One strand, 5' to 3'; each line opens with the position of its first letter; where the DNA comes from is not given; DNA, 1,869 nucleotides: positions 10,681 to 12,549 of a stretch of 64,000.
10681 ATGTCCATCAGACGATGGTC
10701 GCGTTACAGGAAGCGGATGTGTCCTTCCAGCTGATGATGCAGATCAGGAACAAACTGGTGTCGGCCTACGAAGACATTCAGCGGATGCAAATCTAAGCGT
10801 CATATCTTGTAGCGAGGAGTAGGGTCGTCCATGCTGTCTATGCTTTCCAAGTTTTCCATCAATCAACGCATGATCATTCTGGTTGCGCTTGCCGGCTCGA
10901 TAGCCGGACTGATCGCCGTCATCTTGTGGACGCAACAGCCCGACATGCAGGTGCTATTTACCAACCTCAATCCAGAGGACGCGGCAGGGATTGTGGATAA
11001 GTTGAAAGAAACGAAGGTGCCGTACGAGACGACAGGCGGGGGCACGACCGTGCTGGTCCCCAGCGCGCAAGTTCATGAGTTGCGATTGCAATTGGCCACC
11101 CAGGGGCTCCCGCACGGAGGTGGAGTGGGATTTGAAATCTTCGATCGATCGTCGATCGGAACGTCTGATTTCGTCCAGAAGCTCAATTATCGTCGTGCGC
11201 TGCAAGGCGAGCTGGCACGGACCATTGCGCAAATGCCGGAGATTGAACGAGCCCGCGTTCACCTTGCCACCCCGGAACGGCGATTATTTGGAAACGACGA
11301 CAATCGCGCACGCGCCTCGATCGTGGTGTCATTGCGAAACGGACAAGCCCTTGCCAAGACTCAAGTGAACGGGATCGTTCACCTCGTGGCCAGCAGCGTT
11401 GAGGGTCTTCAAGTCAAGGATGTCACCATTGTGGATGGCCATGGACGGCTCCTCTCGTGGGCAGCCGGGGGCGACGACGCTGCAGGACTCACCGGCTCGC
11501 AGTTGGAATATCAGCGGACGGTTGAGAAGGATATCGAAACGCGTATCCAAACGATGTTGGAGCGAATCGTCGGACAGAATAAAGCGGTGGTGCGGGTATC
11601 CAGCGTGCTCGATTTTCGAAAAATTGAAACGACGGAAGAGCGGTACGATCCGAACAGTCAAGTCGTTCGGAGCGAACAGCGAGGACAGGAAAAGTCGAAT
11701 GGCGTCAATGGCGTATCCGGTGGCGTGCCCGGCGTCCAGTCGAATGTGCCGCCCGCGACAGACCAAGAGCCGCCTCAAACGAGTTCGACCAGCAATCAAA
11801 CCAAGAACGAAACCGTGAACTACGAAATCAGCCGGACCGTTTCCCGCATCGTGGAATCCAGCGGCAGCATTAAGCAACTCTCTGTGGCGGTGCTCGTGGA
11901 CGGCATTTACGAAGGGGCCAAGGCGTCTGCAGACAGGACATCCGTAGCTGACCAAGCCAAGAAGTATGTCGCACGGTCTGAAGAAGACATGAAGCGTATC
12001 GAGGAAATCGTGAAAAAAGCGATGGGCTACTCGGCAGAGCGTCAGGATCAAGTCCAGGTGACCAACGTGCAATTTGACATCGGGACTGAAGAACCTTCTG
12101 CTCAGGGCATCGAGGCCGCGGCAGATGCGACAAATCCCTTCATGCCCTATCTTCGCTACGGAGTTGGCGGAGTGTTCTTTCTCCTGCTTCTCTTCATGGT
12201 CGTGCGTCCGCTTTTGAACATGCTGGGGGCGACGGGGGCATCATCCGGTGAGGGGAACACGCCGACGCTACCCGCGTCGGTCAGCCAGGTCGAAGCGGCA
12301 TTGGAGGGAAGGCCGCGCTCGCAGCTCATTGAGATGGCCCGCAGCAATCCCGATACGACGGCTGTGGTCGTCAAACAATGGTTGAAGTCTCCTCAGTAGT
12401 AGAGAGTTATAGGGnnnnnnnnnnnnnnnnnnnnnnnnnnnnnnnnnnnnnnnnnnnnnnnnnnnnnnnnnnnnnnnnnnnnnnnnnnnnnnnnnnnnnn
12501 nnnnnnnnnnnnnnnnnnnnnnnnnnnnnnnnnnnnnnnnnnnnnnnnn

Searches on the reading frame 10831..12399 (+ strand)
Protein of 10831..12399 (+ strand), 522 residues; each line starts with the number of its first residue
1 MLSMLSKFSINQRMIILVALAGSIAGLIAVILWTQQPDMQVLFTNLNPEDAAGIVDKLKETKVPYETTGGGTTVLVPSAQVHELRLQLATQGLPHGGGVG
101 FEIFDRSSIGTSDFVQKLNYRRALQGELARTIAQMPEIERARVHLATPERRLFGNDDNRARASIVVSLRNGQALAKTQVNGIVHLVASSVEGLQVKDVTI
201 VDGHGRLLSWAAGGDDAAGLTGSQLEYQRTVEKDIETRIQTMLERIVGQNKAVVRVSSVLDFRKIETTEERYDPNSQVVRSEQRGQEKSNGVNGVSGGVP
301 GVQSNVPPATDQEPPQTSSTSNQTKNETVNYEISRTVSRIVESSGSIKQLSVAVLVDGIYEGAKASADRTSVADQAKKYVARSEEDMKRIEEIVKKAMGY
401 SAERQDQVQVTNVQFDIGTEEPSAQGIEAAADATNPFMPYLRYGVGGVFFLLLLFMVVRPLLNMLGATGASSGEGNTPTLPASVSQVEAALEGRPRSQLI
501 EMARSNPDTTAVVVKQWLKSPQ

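Call 79: search_protein_families(library=pfam, proteins=[window:10831-12399:+], max_evalue=0.00001)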
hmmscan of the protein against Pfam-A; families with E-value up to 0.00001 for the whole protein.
window:10831-12399:+ (522 aa): 2 families
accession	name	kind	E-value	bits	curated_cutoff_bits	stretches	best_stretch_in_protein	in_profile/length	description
PF01514.23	YscJ_FliF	-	5e-67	225.7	24.4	1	35-209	2-178/179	Secretory protein of YscJ/FliF family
PF08345.17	YscJ_FliF_C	-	4.7e-45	154.1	23.8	1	243-415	1-147/147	Flagellar M-ring protein C-terminal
